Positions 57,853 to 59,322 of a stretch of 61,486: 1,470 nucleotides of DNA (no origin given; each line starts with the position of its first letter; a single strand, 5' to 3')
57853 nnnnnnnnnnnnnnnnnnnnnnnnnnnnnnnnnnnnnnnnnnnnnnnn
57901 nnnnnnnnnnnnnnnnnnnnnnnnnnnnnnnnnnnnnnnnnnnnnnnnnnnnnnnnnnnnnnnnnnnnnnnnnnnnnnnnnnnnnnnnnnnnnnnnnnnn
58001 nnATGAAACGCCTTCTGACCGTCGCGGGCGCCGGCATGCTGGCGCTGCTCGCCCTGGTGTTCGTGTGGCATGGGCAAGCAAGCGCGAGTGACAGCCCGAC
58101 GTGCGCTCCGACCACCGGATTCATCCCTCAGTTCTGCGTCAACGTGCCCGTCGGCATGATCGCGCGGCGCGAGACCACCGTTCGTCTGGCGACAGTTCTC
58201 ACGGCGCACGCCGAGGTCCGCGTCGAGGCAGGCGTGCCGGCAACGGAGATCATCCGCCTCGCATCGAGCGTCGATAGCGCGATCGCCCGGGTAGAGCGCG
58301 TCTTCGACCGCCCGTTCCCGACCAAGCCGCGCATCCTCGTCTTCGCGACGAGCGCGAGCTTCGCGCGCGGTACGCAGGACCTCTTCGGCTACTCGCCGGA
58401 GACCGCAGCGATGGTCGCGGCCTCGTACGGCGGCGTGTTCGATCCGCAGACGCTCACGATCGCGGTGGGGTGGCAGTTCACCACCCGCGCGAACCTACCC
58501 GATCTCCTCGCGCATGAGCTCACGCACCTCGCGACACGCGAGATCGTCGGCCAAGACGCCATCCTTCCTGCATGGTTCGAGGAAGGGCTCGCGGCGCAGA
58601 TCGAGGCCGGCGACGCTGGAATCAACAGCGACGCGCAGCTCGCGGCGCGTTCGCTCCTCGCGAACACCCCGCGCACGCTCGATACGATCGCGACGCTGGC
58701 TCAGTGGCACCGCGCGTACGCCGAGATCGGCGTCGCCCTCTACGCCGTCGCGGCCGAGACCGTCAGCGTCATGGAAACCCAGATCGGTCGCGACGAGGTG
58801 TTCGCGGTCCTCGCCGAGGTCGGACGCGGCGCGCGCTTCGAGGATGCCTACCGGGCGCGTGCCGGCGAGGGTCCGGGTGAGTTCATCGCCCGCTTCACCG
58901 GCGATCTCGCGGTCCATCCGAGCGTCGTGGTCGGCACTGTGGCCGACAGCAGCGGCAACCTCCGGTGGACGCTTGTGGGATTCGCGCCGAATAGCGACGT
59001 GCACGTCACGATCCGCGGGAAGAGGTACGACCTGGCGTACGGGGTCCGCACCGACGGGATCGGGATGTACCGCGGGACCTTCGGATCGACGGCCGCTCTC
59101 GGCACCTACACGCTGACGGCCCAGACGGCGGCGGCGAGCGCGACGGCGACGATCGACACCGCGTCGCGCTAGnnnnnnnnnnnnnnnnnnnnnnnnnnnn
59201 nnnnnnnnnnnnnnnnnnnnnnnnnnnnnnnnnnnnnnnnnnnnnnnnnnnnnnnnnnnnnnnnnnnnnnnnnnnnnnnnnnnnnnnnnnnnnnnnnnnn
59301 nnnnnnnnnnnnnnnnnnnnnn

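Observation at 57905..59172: c-di-GMP-I riboswitch controlling a secreted HExxH peptidase next to the collagen-like fibre locus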

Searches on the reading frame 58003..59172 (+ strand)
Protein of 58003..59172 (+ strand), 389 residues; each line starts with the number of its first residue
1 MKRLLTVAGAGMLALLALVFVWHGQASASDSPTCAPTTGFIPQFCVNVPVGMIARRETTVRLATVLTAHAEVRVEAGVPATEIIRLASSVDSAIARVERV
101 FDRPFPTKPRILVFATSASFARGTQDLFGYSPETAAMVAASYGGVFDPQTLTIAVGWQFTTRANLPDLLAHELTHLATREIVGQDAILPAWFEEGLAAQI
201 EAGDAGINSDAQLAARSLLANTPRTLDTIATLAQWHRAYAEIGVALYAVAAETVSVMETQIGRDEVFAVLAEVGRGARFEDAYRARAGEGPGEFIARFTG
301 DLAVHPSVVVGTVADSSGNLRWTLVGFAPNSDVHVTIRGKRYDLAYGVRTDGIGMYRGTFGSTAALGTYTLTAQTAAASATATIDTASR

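Call 5: search_protein_families(library=pfam, proteins=[window:58003-59172:+], max_evalue=0.01)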
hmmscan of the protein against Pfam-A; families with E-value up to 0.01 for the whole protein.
window:58003-59172:+ (389 aa): 1 family
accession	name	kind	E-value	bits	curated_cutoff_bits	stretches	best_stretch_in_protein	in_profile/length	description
PF13485.12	Peptidase_MA_2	-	8.1e-07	29.5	32.4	1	143-286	44-183/201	Peptidase MA superfamily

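Call 8: find_homologous_proteins(query=window:58003-59172:+, max_evalue=0.001)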
Query window:58003-59172:+ (389 aa): 226 proteins with E <= 0.001 among 8000 candidates; the best 120 are listed.
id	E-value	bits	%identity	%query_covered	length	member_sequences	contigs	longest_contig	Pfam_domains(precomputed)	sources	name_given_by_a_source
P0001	3.1e-246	834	100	100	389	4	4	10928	PF13485.12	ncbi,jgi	jgi:hypothetical protein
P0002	1.1e-201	688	83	100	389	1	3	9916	PF13485.12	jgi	jgi:hypothetical protein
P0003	1.5e-200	684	82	100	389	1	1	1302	PF13485.12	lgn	-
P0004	1.0e-199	681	81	100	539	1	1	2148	PF13485.12,PF01464.26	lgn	-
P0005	1.0e-195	668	80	100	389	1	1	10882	PF13485.12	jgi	jgi:hypothetical protein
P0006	4.6e-193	660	79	100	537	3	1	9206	PF13485.12,PF01464.26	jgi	jgi:hypothetical protein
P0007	1.8e-190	651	78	100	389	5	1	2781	PF13485.12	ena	-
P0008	1.5e-189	648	77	100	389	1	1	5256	PF13485.12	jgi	jgi:peptidase MA superfamily protein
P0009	3.5e-188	643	77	100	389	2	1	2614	PF13485.12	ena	-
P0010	5.8e-188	643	78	100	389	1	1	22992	PF13485.12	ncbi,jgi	jgi:hypothetical protein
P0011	8.8e-188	642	76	100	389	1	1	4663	PF13485.12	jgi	jgi:hypothetical protein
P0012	2.2e-187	641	77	100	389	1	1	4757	PF13485.12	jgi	jgi:hypothetical protein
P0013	4.4e-187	640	77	94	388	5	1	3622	PF13485.12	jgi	jgi:hypothetical protein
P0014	5.8e-187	639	77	100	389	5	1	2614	PF13485.12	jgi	jgi:hypothetical protein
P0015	6.4e-187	639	77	100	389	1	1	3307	PF13485.12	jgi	jgi:hypothetical protein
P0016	3.8e-186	637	77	100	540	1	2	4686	PF13485.12,PF01464.26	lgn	-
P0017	3.7e-185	633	77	94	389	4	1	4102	PF13485.12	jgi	jgi:hypothetical protein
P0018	4.8e-185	633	77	100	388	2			PF13485.12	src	-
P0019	1.5e-184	631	77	100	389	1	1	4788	PF13485.12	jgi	jgi:hypothetical protein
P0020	2.0e-184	631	77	100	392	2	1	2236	PF13485.12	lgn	-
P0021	2.5e-184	631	77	100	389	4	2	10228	PF13485.12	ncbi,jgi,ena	-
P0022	3.7e-184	630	76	100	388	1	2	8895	PF13485.12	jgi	jgi:hypothetical protein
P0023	5.8e-184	630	77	94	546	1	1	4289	PF13485.12,PF01464.26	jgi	jgi:hypothetical protein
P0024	5.6e-183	626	77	94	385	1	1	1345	PF13485.12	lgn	-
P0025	6.3e-183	626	76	99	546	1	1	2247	PF13485.12,PF01464.26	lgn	-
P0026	6.9e-183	626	76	100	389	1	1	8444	PF13485.12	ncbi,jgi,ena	-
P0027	1.3e-182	625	76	100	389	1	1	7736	PF13485.12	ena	-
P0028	2.4e-182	624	76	99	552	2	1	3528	PF13485.12,PF01464.26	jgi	jgi:hypothetical protein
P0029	5.0e-182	623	75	100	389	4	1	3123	PF13485.12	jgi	jgi:hypothetical protein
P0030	5.5e-182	623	74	100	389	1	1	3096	PF13485.12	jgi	jgi:hypothetical protein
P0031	1.2e-181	622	75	100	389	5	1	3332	PF13485.12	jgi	jgi:hypothetical protein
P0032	2.8e-181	621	74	100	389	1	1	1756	PF13485.12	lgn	-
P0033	2.9e-181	621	74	100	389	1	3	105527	PF13485.12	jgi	-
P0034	5.1e-181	620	74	100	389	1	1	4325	PF13485.12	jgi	jgi:peptidase MA superfamily protein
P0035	9.1e-181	619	75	100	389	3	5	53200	PF13485.12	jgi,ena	-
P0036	1.0e-180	619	76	100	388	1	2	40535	PF13485.12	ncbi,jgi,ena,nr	ncbi:MAG: hypothetical protein E6I44_03190 [Chloroflexi bacterium]|nr:MAG: hypothetical protein E6I4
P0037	1.2e-180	619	75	100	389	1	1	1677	PF13485.12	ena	-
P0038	1.3e-180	618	76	100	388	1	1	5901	PF13485.12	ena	-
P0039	2.0e-180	618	74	100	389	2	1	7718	PF13485.12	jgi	jgi:hypothetical protein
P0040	3.1e-180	617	75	100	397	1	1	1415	PF13485.12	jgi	jgi:hypothetical protein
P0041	5.0e-180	617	75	100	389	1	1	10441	PF13485.12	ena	-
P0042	7.2e-180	616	75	100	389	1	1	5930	PF13485.12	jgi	-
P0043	7.8e-180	616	76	100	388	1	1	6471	PF13485.12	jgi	-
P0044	9.3e-180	616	76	100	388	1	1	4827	PF13485.12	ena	-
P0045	1.3e-179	615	75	99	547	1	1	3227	PF13485.12,PF01464.26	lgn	-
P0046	1.5e-179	615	74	100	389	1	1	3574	PF13485.12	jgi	jgi:hypothetical protein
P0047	1.8e-179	615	73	100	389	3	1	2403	PF13485.12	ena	-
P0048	3.2e-179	614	73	100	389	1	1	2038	PF13485.12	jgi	-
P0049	3.7e-179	614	75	100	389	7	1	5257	PF13485.12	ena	-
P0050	3.9e-179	614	74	95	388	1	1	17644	PF13485.12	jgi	jgi:hypothetical protein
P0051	4.6e-179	613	74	100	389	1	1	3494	PF13485.12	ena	-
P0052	6.2e-179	613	74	100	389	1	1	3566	PF13485.12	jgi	-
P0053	7.3e-179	613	73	100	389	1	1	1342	PF13485.12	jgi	-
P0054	7.9e-179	613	75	100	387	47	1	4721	PF13485.12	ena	-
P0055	8.7e-179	613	75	100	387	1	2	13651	PF13485.12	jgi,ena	-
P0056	8.8e-179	613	74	100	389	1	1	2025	PF13485.12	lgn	-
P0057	9.9e-179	612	75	99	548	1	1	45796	PF13485.12,PF01464.26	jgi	-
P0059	1.3e-178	612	75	100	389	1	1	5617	PF13485.12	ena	-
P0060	1.6e-178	612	73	100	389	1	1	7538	PF13485.12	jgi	jgi:hypothetical protein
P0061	1.7e-178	612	74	100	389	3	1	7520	PF13485.12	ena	-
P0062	1.9e-178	611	73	100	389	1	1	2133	PF13485.12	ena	-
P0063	2.0e-178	611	75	100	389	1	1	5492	PF13485.12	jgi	-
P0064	4.3e-178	610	75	100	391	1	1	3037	PF13485.12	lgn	-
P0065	5.1e-178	610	74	100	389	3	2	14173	PF13485.12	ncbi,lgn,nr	ncbi:MAG: hypothetical protein M3P38_03235 [Chloroflexota bacterium]|nr:hypothetical protein [Chloro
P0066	5.4e-178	610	73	100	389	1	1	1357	PF13485.12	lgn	-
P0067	5.8e-178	610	74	100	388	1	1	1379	PF13485.12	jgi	jgi:hypothetical protein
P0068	6.6e-178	610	75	100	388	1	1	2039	PF13485.12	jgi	-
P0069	9.6e-178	609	75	100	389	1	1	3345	PF13485.12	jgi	jgi:hypothetical protein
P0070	1.1e-177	609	71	100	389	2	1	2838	PF13485.12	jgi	jgi:hypothetical protein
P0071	1.3e-177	609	74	100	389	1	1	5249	PF13485.12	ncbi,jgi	-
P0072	1.7e-177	608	75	100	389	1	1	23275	PF13485.12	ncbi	-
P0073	2.1e-177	608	72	99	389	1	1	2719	PF13485.12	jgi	jgi:hypothetical protein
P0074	2.6e-177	608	73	100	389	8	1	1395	PF13485.12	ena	-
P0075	3.1e-177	607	72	100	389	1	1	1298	PF13485.12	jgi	jgi:hypothetical protein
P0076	3.5e-177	607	72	100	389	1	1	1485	PF13485.12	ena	-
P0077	4.0e-177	607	72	100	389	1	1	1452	PF13485.12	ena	-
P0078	4.0e-177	607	74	100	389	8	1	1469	PF13485.12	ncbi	-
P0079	4.5e-177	607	74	100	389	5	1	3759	PF13485.12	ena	-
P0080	6.8e-177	606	74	99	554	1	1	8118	PF13485.12,PF01464.26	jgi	-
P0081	7.2e-177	606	74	100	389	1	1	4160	PF13485.12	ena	-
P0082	7.5e-177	606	71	100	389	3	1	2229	PF13485.12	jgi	-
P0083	8.6e-177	606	72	100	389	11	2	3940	PF13485.12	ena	-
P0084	1.0e-176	606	75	100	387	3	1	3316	PF13485.12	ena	-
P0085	1.6e-176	605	72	100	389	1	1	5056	PF13485.12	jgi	jgi:hypothetical protein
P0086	2.0e-176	605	72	100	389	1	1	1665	PF13485.12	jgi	jgi:hypothetical protein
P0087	2.1e-176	605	75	100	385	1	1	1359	PF13485.12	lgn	-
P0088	2.3e-176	605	74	100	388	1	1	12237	PF13485.12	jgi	jgi:hypothetical protein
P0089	3.6e-176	604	72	100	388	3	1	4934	PF13485.12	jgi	jgi:hypothetical protein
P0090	4.1e-176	604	74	100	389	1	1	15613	PF13485.12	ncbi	-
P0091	4.6e-176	604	72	100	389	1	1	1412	PF13485.12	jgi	jgi:hypothetical protein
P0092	6.2e-176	603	71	100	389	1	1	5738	PF13485.12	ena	-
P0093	1.1e-175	602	72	100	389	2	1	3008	PF13485.12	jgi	-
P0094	1.2e-175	602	71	100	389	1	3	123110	PF13485.12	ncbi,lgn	ncbi:MAG TPA: hypothetical protein VI056_15285 [Candidatus Limnocylindria bacterium]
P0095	1.4e-175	602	74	99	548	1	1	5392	PF13485.12,PF01464.26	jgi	-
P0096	1.4e-175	602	74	100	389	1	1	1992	PF13485.12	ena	-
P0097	1.9e-175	602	73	100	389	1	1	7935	PF13485.12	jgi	-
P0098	8.9e-175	599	76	93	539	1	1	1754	PF13485.12,PF01464.26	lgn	-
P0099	1.4e-174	599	72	100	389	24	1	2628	PF13485.12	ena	-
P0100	1.5e-174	599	73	100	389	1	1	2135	PF13485.12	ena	-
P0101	1.8e-174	598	71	100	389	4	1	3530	PF13485.12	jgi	-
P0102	1.9e-174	598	73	100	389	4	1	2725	PF13485.12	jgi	jgi:hypothetical protein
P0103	2.9e-174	598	71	100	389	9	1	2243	PF13485.12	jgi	jgi:hypothetical protein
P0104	3.9e-174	597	71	100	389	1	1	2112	PF13485.12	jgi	jgi:hypothetical protein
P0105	9.1e-174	596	71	100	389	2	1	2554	PF13485.12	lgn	-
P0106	2.0e-173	595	75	95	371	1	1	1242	PF13485.12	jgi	-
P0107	2.2e-173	595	71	100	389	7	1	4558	PF13485.12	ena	-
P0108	2.3e-173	595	73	99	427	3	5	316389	PF13485.12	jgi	jgi:hypothetical protein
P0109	4.2e-173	594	72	99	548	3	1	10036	PF13485.12,PF01464.26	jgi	jgi:hypothetical protein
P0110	7.4e-173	593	71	100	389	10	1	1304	PF13485.12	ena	-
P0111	1.5e-172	592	73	99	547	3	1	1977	PF13485.12,PF01464.26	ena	-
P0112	2.0e-172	592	73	99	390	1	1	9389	PF13485.12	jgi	jgi:hypothetical protein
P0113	4.8e-172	590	72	100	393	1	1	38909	PF13485.12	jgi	jgi:hypothetical protein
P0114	5.3e-172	590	70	100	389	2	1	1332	PF13485.12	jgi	-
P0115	7.2e-172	590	71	100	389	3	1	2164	PF13485.12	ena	-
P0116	2.5e-171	588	73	99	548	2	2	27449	PF13485.12,PF01464.26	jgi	jgi:hypothetical protein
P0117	6.3e-171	587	73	93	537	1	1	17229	PF13485.12,PF01464.26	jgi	jgi:hypothetical protein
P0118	1.4e-170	586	71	99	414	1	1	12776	PF13485.12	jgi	jgi:hypothetical protein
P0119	1.5e-170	585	72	99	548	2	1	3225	PF13485.12,PF01464.26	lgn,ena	-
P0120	1.5e-170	585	71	100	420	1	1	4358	PF13485.12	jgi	jgi:hypothetical protein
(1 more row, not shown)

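Call 11: find_related_loci(query=A1, collection=genome_contigs, flank=6000)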
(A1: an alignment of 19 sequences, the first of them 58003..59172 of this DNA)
Query A1 (389 aa) in genome_contigs; peptide patterns used: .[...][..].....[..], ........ (x = any residue, [..] = any of these).
128 stretches matched a pattern; 10 encode a relative of the query (tblastn E <= 1e-3); 10 distinct loci.
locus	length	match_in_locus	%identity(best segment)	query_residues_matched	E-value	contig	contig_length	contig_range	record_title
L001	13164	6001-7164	76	1-389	0e+0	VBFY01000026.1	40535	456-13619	MAG: Chloroflexi bacterium isolate CF_64 14_1009_16_40cm_scaffold_3166, whole genome shotgun sequence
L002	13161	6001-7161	75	1-389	0e+0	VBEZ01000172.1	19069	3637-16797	MAG: Chloroflexi bacterium isolate CF_39 14_1009_02_40cm_scaffold_1416, whole genome shotgun sequence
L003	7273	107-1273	75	1-389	0e+0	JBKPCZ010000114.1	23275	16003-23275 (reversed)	MAG: Chloroflexota bacterium isolate GB_EKS_MAG_00038 GB_EKS_000001156987, whole genome shotgun sequence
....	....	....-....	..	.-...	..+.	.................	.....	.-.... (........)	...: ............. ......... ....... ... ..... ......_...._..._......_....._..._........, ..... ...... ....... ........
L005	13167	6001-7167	74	1-389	0e+0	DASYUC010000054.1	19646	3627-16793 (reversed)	MAG TPA_asm: Candidatus Limnocylindria bacterium isolate SMAG_U4585 k141_2342908, whole genome shotgun sequence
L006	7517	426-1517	76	1-364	0e+0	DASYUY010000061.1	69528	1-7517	MAG TPA_asm: Candidatus Limnocylindria bacterium isolate SMAG_U4607 k141_2486684, whole genome shotgun sequence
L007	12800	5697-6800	51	20-387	6e-106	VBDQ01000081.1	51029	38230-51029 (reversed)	MAG: Chloroflexi bacterium isolate CF_4 14_0903_16_30cm_scaffold_1468, whole genome shotgun sequence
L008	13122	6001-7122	51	11-384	9e-107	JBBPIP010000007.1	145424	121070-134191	MAG: Chloroflexota bacterium isolate BPF1-44-46_bin_3 NODE_16_length_145424_cov_23.553337, whole genome shotgun sequence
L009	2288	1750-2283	70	23-201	2e-79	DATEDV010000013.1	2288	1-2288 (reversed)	MAG TPA_asm: Candidatus Limnocylindria bacterium isolate SMAG_U8716 k141_1628685, whole genome shotgun sequence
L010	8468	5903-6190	33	95-197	2e-5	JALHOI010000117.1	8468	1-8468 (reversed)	MAG: Bdellovibrionaceae bacterium isolate bin.126_sub c_000000029265, whole genome shotgun sequence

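Call 16: find_encoding_contigs(protein=P0094, flank=10000, max_places=1)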
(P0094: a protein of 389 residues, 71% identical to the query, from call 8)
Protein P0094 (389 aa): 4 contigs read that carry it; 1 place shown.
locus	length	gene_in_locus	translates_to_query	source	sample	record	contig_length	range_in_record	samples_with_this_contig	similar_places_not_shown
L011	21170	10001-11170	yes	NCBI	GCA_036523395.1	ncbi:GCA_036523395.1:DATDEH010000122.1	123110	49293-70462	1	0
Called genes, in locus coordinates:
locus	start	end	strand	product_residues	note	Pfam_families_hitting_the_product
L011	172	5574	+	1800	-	-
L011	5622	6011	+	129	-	-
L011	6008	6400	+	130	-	-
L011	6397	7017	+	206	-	-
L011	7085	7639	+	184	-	-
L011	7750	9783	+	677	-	PF09586:YfhO (weak)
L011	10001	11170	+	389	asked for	PF13485:Peptidase_MA_2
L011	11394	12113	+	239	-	PF01464:SLT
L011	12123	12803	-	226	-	PF00072:Response_reg, PF00196:GerE, PF04545:Sigma70_r4, PF08281:Sigma70_r4_2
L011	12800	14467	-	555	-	PF01590:GAF (faint), PF13492:GAF_3 (faint), PF13581:HATPase_c_2 (faint), PF07730:HisKA_3, PF02518:HATPase_c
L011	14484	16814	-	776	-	-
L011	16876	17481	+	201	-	-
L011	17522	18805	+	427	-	PF00202:Aminotran_3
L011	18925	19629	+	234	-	PF00072:Response_reg, PF00486:Trans_reg_C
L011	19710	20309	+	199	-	PF07811:TadE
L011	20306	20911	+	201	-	PF07811:TadE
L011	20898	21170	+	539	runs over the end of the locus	PF13400:Tad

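Call 17: find_encoding_contigs(protein=P0108, flank=10000, max_places=1)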
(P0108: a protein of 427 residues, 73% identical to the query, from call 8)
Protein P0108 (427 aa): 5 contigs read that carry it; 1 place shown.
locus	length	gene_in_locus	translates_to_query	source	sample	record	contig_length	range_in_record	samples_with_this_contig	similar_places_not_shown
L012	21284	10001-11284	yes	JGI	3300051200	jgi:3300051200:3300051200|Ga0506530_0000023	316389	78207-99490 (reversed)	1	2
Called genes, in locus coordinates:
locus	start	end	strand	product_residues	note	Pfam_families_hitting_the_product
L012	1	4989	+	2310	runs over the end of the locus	-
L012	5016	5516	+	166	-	-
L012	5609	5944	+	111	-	-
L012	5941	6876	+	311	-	-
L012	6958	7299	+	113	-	-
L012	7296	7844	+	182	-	PF07719:TPR_2 (faint), PF24575:TPR_Slam (faint), PF00515:TPR_1 (faint), PF13176:TPR_7 (faint), PF13432:TPR_16 (weak), PF13414:TPR_11, PF14559:TPR_19 (weak), PF13431:TPR_17, +2 more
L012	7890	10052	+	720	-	-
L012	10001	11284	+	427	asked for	PF13485:Peptidase_MA_2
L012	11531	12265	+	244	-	PF01464:SLT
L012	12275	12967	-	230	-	PF00072:Response_reg, PF00196:GerE, PF04545:Sigma70_r4 (weak), PF08281:Sigma70_r4_2, PF13518:HTH_28 (faint)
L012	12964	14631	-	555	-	PF01590:GAF (faint), PF13492:GAF_3 (faint), PF07730:HisKA_3, PF13581:HATPase_c_2 (weak), PF02518:HATPase_c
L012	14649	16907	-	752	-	-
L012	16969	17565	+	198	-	-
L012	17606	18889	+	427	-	PF00202:Aminotran_3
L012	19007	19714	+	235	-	PF00072:Response_reg, PF00486:Trans_reg_C (weak)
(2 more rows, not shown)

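Call 18: find_encoding_contigs(protein=P0057, flank=10000, max_places=1)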
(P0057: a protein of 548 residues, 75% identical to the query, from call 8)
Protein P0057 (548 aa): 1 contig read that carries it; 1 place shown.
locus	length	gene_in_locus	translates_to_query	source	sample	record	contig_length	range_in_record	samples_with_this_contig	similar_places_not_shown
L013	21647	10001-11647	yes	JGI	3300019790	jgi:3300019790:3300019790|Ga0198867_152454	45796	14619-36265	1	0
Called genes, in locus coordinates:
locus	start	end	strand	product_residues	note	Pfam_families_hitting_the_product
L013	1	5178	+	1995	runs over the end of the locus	-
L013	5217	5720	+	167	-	-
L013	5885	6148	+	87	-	-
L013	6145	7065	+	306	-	-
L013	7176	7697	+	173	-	PF13424:TPR_12 (faint), PF00515:TPR_1 (faint), PF07719:TPR_2 (faint), PF13176:TPR_7 (faint), PF24575:TPR_Slam (faint), PF14559:TPR_19 (weak), PF13414:TPR_11, PF13431:TPR_17, +2 more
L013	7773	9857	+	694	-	-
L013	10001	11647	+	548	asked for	PF13485:Peptidase_MA_2 (weak), PF01464:SLT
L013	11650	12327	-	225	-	PF00072:Response_reg, PF13518:HTH_28 (faint), PF00196:GerE, PF04545:Sigma70_r4 (weak), PF08281:Sigma70_r4_2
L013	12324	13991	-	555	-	PF01590:GAF (faint), PF13492:GAF_3 (faint), PF07730:HisKA_3, PF02518:HATPase_c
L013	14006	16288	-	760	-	-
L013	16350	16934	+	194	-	-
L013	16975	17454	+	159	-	PF00202:Aminotran_3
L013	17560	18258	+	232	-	PF00202:Aminotran_3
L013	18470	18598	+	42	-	-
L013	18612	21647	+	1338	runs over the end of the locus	PF08471:Ribonuc_red_2_N, PF02867:Ribonuc_red_lgC, PF14890:Intein_splicing (weak), PF14528:LAGLIDADG_3, PF12637:TSCPD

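Call 20: find_related_loci(query=A1, collection=metagenome_contigs, flank=1500)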
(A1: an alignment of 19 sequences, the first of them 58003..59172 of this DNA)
Query A1 (389 aa) in metagenome_contigs; peptide patterns used: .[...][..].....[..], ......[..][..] (x = any residue, [..] = any of these).
226 stretches matched a pattern; 47 encode a relative of the query (tblastn E <= 1e-3); 47 distinct loci.
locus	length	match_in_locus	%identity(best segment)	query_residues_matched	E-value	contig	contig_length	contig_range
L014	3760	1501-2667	78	1-389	0e+0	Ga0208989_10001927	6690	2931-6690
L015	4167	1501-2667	77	1-389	0e+0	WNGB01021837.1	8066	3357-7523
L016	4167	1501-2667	76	1-389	0e+0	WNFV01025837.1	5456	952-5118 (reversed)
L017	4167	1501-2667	75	1-389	0e+0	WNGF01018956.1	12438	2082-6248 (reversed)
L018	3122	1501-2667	76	1-389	0e+0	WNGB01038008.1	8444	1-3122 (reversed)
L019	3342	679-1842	76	1-389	0e+0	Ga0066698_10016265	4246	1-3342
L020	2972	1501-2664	76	1-389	0e+0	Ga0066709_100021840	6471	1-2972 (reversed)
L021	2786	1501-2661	76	1-389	0e+0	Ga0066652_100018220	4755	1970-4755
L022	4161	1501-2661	75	1-389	0e+0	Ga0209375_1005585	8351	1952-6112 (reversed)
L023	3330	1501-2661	75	1-389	0e+0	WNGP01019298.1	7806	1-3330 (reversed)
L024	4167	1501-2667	75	1-389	0e+0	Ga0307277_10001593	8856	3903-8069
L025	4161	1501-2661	75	1-389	0e+0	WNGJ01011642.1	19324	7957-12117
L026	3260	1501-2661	75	1-389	0e+0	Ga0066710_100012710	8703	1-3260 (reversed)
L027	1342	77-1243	73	1-389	0e+0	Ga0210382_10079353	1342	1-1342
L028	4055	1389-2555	75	1-389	0e+0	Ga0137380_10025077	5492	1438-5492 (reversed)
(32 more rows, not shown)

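Call 28: search_protein_families(library=pfam, proteins=[L011:11394-12113:+, L011:14484-16814:-], max_evalue=0.01)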
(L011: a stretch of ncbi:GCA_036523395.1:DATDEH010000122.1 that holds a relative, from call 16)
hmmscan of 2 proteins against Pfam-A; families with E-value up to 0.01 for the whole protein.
L011:11394-12113:+ (239 aa): 1 family
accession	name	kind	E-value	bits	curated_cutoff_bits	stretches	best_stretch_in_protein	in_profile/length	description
PF01464.25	SLT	-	5.2e-18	65.2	21.3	1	117-206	2-101/117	Transglycosylase SLT domain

L011:14484-16814:- (776 aa): 0 families

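Call 36: search_protein_representatives(protein=window:58003-59172:+)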
Query: 389 residues. Proteins with E-value up to 0.001 (for the whole library): 254; up to 1e-10: 128; up to 1e-30: 45. The best 150 are listed.
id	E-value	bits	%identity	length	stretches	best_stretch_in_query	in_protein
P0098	2.8e-175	599.3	75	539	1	11-387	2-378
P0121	1.4e-157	541.1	69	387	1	2-389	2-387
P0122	2.0e-103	362.9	50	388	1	4-387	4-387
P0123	3.7e-98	345.6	47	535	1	2-385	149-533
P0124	2.8e-95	336.1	72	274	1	1-227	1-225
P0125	3.0e-84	299.9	45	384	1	1-380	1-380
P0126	2.0e-65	237.9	63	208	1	192-388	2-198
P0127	1.6e-64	235.0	41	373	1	1-382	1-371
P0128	2.7e-62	227.6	66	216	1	155-330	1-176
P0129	1.2e-51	192.6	41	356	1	60-374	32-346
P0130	3.3e-51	191.1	38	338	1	78-380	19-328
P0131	7.1e-51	190.1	40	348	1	58-386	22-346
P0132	7.5e-51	190.0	69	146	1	244-389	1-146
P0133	1.1e-49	186.1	38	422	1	55-384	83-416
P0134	1.0e-48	183.0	38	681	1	66-386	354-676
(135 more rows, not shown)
